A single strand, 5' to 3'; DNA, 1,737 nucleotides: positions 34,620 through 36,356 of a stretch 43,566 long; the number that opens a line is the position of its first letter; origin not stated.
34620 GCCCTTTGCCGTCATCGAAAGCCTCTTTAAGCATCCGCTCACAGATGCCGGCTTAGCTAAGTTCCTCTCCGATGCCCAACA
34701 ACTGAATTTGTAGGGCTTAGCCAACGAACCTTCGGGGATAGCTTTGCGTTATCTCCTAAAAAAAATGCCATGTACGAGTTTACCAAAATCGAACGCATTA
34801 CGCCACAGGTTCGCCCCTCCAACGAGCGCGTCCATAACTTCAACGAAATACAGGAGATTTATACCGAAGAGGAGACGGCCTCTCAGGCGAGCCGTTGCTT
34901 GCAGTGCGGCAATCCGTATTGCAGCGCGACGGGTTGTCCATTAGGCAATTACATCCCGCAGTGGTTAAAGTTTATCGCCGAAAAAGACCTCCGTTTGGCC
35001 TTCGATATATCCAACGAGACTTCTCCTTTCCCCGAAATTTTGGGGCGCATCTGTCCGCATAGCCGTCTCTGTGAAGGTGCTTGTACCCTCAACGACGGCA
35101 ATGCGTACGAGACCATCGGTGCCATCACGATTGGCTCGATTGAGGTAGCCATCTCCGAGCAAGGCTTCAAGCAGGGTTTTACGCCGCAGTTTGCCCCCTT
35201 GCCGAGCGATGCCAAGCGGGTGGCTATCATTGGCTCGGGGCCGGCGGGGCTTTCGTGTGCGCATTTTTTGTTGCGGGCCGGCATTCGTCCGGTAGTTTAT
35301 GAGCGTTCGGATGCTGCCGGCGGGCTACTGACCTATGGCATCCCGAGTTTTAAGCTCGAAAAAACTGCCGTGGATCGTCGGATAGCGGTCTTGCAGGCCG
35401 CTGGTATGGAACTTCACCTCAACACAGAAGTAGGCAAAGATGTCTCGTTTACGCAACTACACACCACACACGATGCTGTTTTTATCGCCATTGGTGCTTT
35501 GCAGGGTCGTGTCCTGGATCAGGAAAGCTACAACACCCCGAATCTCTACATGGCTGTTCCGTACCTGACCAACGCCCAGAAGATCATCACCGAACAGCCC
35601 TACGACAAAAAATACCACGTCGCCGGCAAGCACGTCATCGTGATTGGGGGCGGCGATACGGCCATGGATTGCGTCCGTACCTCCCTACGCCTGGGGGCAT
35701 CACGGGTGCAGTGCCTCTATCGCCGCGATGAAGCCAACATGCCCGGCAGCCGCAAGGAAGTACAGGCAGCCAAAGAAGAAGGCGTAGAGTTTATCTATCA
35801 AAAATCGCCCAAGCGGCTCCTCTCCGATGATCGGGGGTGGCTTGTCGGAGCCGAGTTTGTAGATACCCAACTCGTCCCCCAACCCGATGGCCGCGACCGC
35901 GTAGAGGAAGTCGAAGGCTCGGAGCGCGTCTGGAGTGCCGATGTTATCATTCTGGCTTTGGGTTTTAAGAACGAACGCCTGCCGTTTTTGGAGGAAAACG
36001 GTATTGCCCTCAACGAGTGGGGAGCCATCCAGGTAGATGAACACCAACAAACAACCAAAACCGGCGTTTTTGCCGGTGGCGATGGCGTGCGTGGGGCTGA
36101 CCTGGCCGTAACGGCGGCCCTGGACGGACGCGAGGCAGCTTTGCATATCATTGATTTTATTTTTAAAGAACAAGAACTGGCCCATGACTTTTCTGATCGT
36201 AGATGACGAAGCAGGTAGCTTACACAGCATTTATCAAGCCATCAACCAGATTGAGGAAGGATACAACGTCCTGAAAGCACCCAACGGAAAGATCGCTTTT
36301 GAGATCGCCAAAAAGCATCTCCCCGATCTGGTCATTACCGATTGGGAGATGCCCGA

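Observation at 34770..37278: Orphan GltD-like Fe-S flavoprotein overlapping a sensor-less REC-HisKA-HATPase hybrid kinase: a candidate redox-sensing signalling pair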

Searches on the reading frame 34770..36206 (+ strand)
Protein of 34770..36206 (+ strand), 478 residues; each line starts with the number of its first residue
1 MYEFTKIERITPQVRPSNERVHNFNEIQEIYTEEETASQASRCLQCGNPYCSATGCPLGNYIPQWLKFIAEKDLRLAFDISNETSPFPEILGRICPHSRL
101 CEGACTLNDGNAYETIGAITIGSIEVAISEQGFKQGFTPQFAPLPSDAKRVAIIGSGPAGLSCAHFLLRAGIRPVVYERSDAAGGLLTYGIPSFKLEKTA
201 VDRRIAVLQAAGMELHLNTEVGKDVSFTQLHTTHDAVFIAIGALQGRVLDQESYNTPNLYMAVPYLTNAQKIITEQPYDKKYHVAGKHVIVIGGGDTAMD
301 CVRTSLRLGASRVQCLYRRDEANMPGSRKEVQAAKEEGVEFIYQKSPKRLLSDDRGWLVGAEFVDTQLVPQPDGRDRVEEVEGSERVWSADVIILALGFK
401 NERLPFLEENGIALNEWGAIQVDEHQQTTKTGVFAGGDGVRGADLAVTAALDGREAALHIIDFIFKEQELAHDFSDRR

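Call 6: search_protein_families(library=pfam, proteins=[window:34770-36206:+])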
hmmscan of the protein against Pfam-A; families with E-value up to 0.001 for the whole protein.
window:34770-36206:+ (478 aa): 14 families
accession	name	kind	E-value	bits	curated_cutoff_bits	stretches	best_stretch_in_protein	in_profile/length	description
PF14691.11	Fer4_20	-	2.3e-31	108.4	25.8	1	20-134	1-110/113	Dihydroprymidine dehydrogenase domain II, 4Fe-4S cluster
PF07992.20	Pyr_redox_2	-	3.8e-31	109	26.1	1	150-452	2-290/291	Pyridine nucleotide-disulphide oxidoreductase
PF13738.12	Pyr_redox_3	-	7.5e-14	52.1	30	1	271-436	149-304/305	Pyridine nucleotide-disulphide oxidoreductase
PF00070.33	Pyr_redox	-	9e-11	42.6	22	1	288-356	1-72/82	Pyridine nucleotide-disulphide oxidoreductase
PF13450.12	NAD_binding_8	-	2.6e-07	31.3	21.9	1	153-187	1-35/68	NAD(P)-binding Rossmann-like domain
PF01266.30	DAO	-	5.7e-07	29.8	27.9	1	150-184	1-36/353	FAD dependent oxidoreductase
PF01494.25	FAD_binding_3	-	1.7e-06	28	22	1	150-181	3-34/349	FAD binding domain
PF00743.25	FMO-like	-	3e-06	26.4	22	1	148-189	1-42/532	Flavin-binding monooxygenase-like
PF21799.2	MurD-like_N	-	8.9e-06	26.3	27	1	149-180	1-32/88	Mur ligase MurD-like, N-terminal domain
PF13241.12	NAD_binding_7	-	0.00014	22.8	22.1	0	284-311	5-32/104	Putative NAD(P)-binding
PF01946.23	Thi4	-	0.00014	21.7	26.2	1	151-190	20-60/235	Thi4 family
PF01593.30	Amino_oxidase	-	0.00014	21.7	19.8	1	159-186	2-29/443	Flavin containing amine oxidoreductase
PF12831.13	FAD_oxidored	-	0.00052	19.9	27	1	151-192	2-43/416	FAD dependent oxidoreductase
PF00890.30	FAD_binding_2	-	0.00074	19.3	20.4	1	151-185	2-36/414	FAD binding domain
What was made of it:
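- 34770..36206 (+): gltD, the NADPH-glutamate synthase small (beta) subunit, 478 aa. The N-terminal two-[4Fe-4S] domain is at nt 34827-35171 and the FAD/NADPH domain at nt 35217-36125. Pfam finds Fer4_20 and Pyr_redox_2 (call 6).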

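Call 7: search_protein_families(library=ncbifam, proteins=[window:34770-36206:+])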
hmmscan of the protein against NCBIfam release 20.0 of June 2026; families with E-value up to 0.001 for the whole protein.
window:34770-36206:+ (478 aa): 64 families (the best 25 are shown)
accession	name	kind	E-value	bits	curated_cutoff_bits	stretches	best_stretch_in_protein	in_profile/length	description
TIGR01318.1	gltD_gamma_fam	subfamily_domain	9.9e-155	515.6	482.95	1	3-464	2-465/467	glutamate synthase, small subunit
NF009408.0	PRK12769.1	equivalog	8.5e-146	486.7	1003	1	8-467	192-654/659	formate-dependent uric acid utilization protein AegA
NF009451.0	PRK12809.1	equivalog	2.7e-119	399.3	1154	1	17-462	184-632/639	formate-dependent uric acid utilization protein YgfT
TIGR01317.1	GOGAT_sm_gam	subfamily_domain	2e-106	356.8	447.7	1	8-469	10-483/485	glutamate synthase small subunit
NF009410.0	PRK12771.1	subfamily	1.4e-103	347.5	516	2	54-467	52-448/566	NAD(P)-binding protein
TIGR01316.1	gltA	equivalog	2.1e-101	339.9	471.75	1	16-463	1-448/449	NADPH-dependent glutamate synthase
NF009414.0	PRK12778.1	equivalog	1e-98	331.5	1103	1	5-464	292-749/752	bifunctional dihydroorotate dehydrogenase B NAD binding subunit/NADPH-dependent glutamate synthase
NF009454.0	PRK12814.1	equivalog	6.8e-87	292.4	916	1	54-467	106-503/657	putative NADPH-dependent glutamate synthase small subunit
NF009413.0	PRK12775.1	equivalog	1.8e-86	290.9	1895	1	15-466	305-756/1006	putative trifunctional 2-polyprenylphenol hydroxylase/glutamate synthase subunit beta/ferritin domain-containing protein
NF010590.0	PRK13984.1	equivalog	5.2e-76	256.1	946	1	3-467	152-609/611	putative oxidoreductase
TIGR03315.1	Se_ygfK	equivalog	2.8e-65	220.4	835.3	1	49-461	445-836/1012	putative selenate reductase subunit YgfK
NF009415.0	PRK12779.1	equivalog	1.1e-64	218.9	1519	1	53-467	211-630/944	putative bifunctional glutamate synthase subunit beta/2-polyprenylphenol hydroxylase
NF009409.0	PRK12770.1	subfamily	1.5e-58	198.6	343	1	144-467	14-353/360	putative glutamate synthase subunit beta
NF045663.1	diclust_near_Sec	equivalog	5.3e-34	117.4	530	1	35-253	4-210/759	pyridine nucleotide-disulfide oxidoreductase/dicluster-binding protein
TIGR01292.1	TRX_reduct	equivalog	2.1e-19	69.4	343.45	2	286-464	141-300/300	thioredoxin-disulfide reductase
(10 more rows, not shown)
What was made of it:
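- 34770..36206 (+): TIGR01318 gives 515.6 bits against a cut-off of 482.95 (call 7).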

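Call 9: find_encoding_contigs(protein=window:34770-36206:+, flank=10000, max_places=6)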
Protein window:34770-36206:+ (478 aa): no gene with exactly this product is on record in the collection.

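Call 10: find_homologous_proteins(query=window:34770-36206:+)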
Query window:34770-36206:+ (478 aa): 8000 proteins with E <= 0.001 among 8000 candidates; the best 120 are listed.
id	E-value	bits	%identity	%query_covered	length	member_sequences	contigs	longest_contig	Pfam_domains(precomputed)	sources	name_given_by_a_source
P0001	0.0e+0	1094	100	100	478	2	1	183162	PF01266.31,PF00743.26,PF13450.13,PF14691.12,PF07992.21,PF00070.34,PF13738.13,PF01494.26,PF21799.3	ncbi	-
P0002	6.2e-260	881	79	99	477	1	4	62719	PF00743.26,PF13241.13,PF13450.13,PF07992.21,PF00070.34,PF01494.26,PF21799.3,PF01946.24,PF01266.31,PF14691.12,PF13738.13,PF00148.25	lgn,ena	-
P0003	1.4e-259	880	81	97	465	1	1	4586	PF00743.26,PF13241.13,PF13450.13,PF14691.12,PF07992.21,PF00070.34,PF13738.13,PF01494.26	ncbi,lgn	ncbi:MAG: glutamate synthase subunit beta [Bacteroidota bacterium]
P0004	2.0e-253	860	80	97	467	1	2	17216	PF01266.31,PF13450.13,PF14691.12,PF07992.21,PF00070.34,PF13738.13,PF00148.25,PF01494.26,PF21799.3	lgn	-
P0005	2.4e-218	744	68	100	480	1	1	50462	PF00743.26,PF13241.13,PF13450.13,PF14691.12,PF07992.21,PF00070.34,PF13738.13,PF01494.26,PF21799.3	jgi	-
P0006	3.3e-218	743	71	98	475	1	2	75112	PF13241.13,PF13450.13,PF14691.12,PF07992.21,PF00070.34,PF13738.13,PF01494.26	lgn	-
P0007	2.1e-216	737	68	98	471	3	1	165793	PF13241.13,PF01593.31,PF13450.13,PF14691.12,PF07992.21,PF00070.34,PF13738.13,PF01494.26,PF21799.3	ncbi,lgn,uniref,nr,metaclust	ncbi:glutamate synthase subunit beta [Flexithrix dorotheae]|uniref:glutamate synthase subunit beta n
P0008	3.1e-215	734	68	98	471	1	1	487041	PF00743.26,PF13241.13,PF13450.13,PF14691.12,PF07992.21,PF00070.34,PF13738.13,PF01494.26,PF21799.3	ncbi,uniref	ncbi:glutamate synthase subunit beta [Rapidithrix thailandica]|uniref:Glutamate synthase subunit bet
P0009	4.1e-213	727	66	99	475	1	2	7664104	PF13450.13,PF14691.12,PF07992.21,PF00070.34,PF13738.13,PF01494.26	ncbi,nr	ncbi:glutamate synthase subunit beta [Flammeovirgaceae bacterium SG7u.111]|nr:glutamate synthase sub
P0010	6.8e-213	726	67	97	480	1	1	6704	PF13241.13,PF01593.31,PF13450.13,PF14691.12,PF07992.21,PF00070.34,PF13738.13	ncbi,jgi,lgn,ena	-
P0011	7.8e-213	726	69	99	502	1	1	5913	PF01266.31,PF00743.26,PF13241.13,PF13450.13,PF14691.12,PF07992.21,PF00070.34,PF13738.13,PF01494.26,PF21799.3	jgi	jgi:glutamate synthase (NADPH/NADH) small chain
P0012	2.1e-212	724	69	98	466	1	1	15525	PF13450.13,PF14691.12,PF07992.21,PF00070.34,PF02826.26,PF13738.13,PF01494.26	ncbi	-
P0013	3.1e-212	724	67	98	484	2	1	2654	PF13241.13,PF13450.13,PF14691.12,PF07992.21,PF00070.34,PF13738.13,PF01494.26,PF21799.3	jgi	-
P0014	1.8e-211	721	67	98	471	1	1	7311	PF13241.13,PF13450.13,PF14691.12,PF07992.21,PF00070.34,PF13738.13,PF01494.26,PF21799.3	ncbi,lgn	ncbi:MAG: glutamate synthase subunit beta [Bacteroidota bacterium]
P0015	2.1e-211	721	67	98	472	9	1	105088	PF00743.26,PF13241.13,PF13450.13,PF14691.12,PF00890.31,PF07992.21,PF00070.34,PF13738.13,PF01494.26,PF21799.3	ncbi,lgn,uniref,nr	ncbi:glutamate synthase subunit beta [Flammeovirga sp. EKP202]|uniref:glutamate synthase subunit bet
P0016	2.7e-211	721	68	98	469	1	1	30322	PF00743.26,PF13241.13,PF13450.13,PF07992.21,PF00070.34,PF01494.26,PF21799.3,PF01266.31,PF01593.31,PF14691.12,PF00890.31,PF13738.13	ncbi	-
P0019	1.0e-210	719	68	99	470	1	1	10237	PF01266.31,PF00743.26,PF01593.31,PF13450.13,PF14691.12,PF07992.21,PF00070.34,PF13738.13,PF01494.26,PF21799.3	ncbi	-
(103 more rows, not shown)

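Call 11: find_related_loci(query=window:34770-36206:+, collection=genome_contigs, flank=10000)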
Query window:34770-36206:+ (478 aa) in genome_contigs; peptide patterns used: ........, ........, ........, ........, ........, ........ (x = any residue, [..] = any of these).
356 stretches matched a pattern; 204 encode a relative of the query (tblastn E <= 1e-3); the best 80 are kept; 80 distinct loci.
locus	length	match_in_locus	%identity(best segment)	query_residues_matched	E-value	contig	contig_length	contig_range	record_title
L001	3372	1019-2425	80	1-465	0e+0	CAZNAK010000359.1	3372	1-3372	MAG TPA_asm: uncultured Cytophagales bacterium isolate SRP141376_co3_78 genome assembly, contig: NODE_69170_length_3372_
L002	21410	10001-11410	68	1-468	0e+0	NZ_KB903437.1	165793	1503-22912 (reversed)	Flexithrix dorotheae DSM 6795 A3EMDRAFT_scaffold_14.15, whole genome shotgun sequence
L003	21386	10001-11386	68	1-467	0e+0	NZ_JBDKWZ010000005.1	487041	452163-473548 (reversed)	Rapidithrix thailandica strain JCM 23209 contig5, whole genome shotgun sequence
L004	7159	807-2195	67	1-468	0e+0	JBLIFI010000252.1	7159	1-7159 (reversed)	MAG: Flammeovirgaceae bacterium isolate 3300049783_92 Ga0491198_0019325, whole genome shotgun sequence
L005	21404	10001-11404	67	1-468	0e+0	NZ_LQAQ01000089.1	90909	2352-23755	Flammeovirga sp. SJP92 Scaffold4_6, whole genome shotgun sequence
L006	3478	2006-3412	67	1-467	0e+0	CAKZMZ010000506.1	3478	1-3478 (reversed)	MAG TPA_asm: uncultured Thalassobius sp. isolate SRR4030105_bin.34_CONCOCT_v1.1_MAG genome assembly, contig: ERZ781359.1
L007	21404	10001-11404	67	1-468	0e+0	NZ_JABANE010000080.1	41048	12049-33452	Flammeovirga aprica JL-4 strain ATCC 23126 Scaffold80, whole genome shotgun sequence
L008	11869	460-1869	66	1-468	0e+0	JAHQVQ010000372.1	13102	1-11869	MAG: Flammeovirgaceae bacterium isolate MAG.050 Bin050-P64450, whole genome shotgun sequence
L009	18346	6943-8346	67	1-468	0e+0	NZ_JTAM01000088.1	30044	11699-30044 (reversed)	Flammeovirga sp. OC4 contig95, whole genome shotgun sequence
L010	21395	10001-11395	67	1-465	0e+0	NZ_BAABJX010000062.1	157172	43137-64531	Algivirga pacifica strain JCM 18326 sequence62, whole genome shotgun sequence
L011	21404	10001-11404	65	1-468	0e+0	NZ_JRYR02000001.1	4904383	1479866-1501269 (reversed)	Flammeovirga pacifica strain WPAGA1 Scaffold1, whole genome shotgun sequence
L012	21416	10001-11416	66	1-477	0e+0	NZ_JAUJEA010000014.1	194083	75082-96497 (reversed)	Splendidivirga corallicola strain BMA10 NAEMHLCP_14, whole genome shotgun sequence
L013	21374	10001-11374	69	1-462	0e+0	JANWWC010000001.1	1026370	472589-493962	MAG: Cytophagales bacterium isolate SKYG131 NODE_1_length_1026370_cov_7.722168, whole genome shotgun sequence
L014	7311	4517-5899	68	1-459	0e+0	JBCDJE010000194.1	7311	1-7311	MAG: Bacteroidota bacterium isolate P01_H01_bin.28 k141_385719_length_7311_cov_9.0000, whole genome shotgun sequence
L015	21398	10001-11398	64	1-472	0e+0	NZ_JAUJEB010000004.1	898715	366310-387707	Agaribacillus aureus strain BMA12 HFOEMNIK_4, whole genome shotgun sequence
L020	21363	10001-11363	67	1-459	0e+0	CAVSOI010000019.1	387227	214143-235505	MAG: uncultured Cytophagales bacterium isolate MFD03250.bin.3.125 genome assembly, contig: contig_5188, whole genome sho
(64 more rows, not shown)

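Call 14: list_cluster_members(proteins=[window:34770-36206:+, window:36184-37278:+, window:34057-34713:+, window:39400-40878:-])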
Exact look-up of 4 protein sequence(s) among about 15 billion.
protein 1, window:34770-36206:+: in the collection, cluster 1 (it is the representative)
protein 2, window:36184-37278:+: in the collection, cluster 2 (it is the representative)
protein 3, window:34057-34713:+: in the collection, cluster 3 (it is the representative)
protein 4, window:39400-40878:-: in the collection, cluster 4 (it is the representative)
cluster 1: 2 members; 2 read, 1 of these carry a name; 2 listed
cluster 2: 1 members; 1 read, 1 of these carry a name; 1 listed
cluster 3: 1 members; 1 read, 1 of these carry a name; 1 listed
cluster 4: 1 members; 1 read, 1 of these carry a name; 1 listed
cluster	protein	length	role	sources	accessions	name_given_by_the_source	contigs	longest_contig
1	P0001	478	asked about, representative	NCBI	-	-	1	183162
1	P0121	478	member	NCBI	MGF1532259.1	MAG: glutamate synthase subunit beta [Bernardetiaceae bacterium]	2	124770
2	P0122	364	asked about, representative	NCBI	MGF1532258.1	MAG: ATP-binding protein [Bernardetiaceae bacterium]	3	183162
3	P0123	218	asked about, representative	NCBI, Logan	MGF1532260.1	MAG: fructose-6-phosphate aldolase [Bernardetiaceae bacterium]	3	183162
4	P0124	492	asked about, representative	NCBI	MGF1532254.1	MAG: nicotinate phosphoribosyltransferase [Bernardetiaceae bacterium]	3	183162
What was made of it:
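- Checked: NCBI names the proteins 'glutamate synthase subunit beta' and 'ATP-binding protein' (call 14).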

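Call 16: search_protein_families(library=pfam, proteins=[L003:5390-9877:+, L013:5232-9974:+])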
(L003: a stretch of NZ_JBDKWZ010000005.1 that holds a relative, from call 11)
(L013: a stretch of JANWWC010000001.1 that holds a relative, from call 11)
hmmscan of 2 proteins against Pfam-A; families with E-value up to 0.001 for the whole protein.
L003:5390-9877:+ (1495 aa): 5 families
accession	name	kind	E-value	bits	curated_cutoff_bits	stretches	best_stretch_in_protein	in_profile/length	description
PF01645.23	Glu_synthase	-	6.2e-142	473.6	20.4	1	821-1182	2-368/369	Conserved region in glutamate synthase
PF00310.26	GATase_2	-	8.4e-142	473.2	19.9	1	32-442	1-420/420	Glutamine amidotransferases class-II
PF04898.20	Glu_syn_central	-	5.2e-89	298.8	22.8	1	473-759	3-277/277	Glutamate synthase central domain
PF01493.24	GXGXG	-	4.1e-75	251.9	32.5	1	1258-1440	2-188/190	GXGXG motif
PF01070.24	FMN_dh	-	0.00011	21.8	24.9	1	1085-1124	267-306/350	FMN-dependent dehydrogenase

L013:5232-9974:+ (1580 aa): 5 families
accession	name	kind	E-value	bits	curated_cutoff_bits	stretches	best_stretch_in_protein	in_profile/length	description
PF00310.26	GATase_2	-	2.2e-147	491.6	19.9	1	112-525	1-420/420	Glutamine amidotransferases class-II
PF01645.23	Glu_synthase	-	2.5e-142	474.9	20.4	1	907-1267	3-368/369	Conserved region in glutamate synthase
PF04898.20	Glu_syn_central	-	6.4e-87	291.9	22.8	1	555-844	2-277/277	Glutamate synthase central domain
PF01493.24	GXGXG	-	2e-77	259.5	32.5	1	1343-1525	2-188/190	GXGXG motif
PF01070.24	FMN_dh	-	3.9e-05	23.3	24.9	1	1170-1213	267-310/350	FMN-dependent dehydrogenase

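Call 17: find_encoding_contigs(protein=P0122, flank=10000, max_places=6)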
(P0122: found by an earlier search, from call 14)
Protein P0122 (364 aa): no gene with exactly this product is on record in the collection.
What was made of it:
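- Tried and rejected: GltD and the kinase are not on record in the contig index (calls 9, 17), so the MAG's own gltB could not be sought directly.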
